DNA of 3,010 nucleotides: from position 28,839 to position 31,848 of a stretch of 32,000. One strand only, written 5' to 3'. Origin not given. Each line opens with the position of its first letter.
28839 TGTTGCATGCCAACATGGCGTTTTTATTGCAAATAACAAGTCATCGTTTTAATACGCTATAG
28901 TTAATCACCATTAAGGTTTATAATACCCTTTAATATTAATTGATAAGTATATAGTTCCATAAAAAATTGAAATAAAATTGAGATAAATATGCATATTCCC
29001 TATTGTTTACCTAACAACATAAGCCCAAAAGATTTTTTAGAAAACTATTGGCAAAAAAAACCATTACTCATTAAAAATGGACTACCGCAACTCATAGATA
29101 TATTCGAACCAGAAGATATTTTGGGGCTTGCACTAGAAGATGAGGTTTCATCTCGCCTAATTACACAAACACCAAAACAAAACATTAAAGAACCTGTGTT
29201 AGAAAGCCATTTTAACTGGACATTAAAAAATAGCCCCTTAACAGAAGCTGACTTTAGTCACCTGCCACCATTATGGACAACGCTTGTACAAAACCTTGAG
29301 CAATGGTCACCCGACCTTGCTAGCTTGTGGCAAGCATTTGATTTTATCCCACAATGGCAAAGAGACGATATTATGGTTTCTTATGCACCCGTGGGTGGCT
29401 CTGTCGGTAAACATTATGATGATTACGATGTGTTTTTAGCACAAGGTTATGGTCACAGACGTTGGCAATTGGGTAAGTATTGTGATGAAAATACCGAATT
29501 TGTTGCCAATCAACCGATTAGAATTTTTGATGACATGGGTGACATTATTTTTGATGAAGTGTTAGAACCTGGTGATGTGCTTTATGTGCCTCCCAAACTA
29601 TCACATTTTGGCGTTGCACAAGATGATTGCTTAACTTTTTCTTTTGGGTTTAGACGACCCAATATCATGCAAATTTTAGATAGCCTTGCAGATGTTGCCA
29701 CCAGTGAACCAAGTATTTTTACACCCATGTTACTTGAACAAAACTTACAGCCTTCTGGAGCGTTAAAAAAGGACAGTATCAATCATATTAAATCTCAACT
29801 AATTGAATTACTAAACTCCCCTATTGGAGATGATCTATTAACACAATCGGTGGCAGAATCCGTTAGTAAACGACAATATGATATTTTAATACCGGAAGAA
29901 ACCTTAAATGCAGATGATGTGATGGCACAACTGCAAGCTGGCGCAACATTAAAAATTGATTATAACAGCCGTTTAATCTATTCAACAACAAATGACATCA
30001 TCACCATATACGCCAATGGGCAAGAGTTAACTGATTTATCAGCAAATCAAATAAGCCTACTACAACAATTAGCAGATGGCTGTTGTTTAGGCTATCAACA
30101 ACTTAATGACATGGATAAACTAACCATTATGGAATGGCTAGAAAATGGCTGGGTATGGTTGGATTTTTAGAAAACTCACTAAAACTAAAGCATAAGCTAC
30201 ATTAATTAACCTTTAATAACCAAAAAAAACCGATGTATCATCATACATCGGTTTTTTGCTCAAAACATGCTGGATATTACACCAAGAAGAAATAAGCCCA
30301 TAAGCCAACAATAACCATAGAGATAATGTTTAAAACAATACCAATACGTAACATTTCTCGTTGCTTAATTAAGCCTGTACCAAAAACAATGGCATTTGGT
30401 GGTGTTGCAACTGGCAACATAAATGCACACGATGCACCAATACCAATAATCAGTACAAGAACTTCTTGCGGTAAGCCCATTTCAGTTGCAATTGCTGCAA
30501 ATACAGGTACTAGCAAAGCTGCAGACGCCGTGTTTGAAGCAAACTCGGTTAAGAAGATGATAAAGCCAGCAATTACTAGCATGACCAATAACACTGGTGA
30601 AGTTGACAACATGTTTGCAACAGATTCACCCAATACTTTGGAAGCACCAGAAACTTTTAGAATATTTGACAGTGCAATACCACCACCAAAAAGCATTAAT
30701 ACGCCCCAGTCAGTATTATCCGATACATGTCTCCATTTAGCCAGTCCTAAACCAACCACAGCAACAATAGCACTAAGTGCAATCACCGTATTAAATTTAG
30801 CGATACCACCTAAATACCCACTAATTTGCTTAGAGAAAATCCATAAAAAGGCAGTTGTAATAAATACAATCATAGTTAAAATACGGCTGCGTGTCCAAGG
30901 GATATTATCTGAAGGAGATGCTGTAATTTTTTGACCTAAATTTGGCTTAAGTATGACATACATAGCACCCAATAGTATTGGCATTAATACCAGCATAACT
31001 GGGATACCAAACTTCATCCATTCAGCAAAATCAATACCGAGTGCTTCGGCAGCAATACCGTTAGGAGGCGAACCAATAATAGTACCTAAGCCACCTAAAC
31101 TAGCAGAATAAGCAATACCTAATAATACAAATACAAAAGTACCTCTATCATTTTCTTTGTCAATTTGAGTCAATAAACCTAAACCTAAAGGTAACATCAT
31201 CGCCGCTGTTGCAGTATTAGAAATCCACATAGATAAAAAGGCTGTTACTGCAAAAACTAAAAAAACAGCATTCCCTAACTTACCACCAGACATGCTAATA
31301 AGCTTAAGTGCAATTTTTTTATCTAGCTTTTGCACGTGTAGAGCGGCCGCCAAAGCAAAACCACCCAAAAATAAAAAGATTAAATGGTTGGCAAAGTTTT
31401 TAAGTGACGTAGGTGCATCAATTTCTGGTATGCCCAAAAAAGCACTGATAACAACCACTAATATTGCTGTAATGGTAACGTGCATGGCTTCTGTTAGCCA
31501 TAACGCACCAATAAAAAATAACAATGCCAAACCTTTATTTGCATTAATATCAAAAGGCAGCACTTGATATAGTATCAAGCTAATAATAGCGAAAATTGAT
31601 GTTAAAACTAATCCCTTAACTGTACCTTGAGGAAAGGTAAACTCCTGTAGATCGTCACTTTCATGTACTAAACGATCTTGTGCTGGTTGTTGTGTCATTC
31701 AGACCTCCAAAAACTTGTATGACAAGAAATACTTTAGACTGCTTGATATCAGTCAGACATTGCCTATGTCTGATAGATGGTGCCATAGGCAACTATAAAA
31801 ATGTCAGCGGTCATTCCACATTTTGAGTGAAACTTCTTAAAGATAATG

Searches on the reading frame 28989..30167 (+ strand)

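Call 11: search_protein_families(library=pfam, proteins=[window:28989-30167:+], max_evalue=0.00001)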
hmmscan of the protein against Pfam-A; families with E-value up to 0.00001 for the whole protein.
window:28989-30167:+ (393 aa): 2 families
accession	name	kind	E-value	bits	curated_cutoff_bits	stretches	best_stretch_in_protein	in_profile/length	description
PF08007.18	JmjC_2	-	2.2e-39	134.3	22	1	113-227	2-125/127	JmjC domain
PF20514.4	ROXA-like_wH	-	1.2e-10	41.8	22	1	277-388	5-117/119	ROXA-like winged helix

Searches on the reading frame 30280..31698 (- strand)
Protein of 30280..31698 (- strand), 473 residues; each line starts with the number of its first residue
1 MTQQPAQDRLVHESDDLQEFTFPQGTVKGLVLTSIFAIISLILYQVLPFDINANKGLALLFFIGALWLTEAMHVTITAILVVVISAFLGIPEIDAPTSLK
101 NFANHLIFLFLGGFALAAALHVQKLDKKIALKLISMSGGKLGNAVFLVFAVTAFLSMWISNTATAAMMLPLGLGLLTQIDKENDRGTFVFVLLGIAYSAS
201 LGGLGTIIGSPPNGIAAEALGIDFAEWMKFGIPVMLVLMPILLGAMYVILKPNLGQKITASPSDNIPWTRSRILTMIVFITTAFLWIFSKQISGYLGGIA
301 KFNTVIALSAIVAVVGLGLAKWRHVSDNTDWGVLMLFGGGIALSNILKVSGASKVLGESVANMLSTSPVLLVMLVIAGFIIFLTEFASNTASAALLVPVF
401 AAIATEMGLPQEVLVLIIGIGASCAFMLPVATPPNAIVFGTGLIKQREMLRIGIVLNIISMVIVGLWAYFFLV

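Call 11: search_protein_families(library=pfam, proteins=[window:30280-31698:-], max_evalue=0.00001)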
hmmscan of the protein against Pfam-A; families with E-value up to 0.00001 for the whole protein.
window:30280-31698:- (473 aa): 2 families
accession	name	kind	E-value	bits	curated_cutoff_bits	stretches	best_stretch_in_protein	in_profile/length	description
PF03600.22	CitMHS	-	1.8e-47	162.5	31.9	1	65-418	2-335/336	Citrate transporter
PF00939.25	Na_sulph_symp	-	1.5e-46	159.8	27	1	31-466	9-460/472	Sodium:sulfate symporter transmembrane region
